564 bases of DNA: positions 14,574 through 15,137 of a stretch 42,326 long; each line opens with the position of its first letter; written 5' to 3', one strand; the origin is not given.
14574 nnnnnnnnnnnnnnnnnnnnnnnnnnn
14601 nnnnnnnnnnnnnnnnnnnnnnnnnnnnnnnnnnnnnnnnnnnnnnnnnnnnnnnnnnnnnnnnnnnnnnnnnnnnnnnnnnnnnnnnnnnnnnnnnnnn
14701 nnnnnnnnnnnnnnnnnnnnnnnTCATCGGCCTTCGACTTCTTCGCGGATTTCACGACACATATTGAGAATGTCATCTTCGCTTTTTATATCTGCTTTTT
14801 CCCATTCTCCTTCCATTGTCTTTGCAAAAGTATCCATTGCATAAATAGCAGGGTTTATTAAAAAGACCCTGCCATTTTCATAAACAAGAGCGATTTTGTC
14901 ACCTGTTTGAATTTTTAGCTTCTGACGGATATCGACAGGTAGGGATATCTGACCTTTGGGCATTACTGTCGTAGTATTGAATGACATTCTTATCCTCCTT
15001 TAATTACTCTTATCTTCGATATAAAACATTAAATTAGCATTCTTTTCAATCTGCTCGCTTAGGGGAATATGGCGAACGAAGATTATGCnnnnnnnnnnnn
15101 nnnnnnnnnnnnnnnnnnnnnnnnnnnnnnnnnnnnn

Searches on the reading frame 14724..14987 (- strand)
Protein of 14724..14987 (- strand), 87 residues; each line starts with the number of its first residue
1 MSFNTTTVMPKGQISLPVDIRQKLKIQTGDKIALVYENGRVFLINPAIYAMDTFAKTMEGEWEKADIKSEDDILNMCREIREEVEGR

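Call 18: search_protein_families(library=pfam, proteins=[window:14724-14987:-], max_evalue=0.001)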
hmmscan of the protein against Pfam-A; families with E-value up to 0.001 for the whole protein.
window:14724-14987:- (87 aa): 1 family
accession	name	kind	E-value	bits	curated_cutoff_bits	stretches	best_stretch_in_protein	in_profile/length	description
PF04014.23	MazE_antitoxin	-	7.4e-06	26.3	24.7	1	10-43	6-40/48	Antidote-toxin recognition MazE, bacterial antitoxin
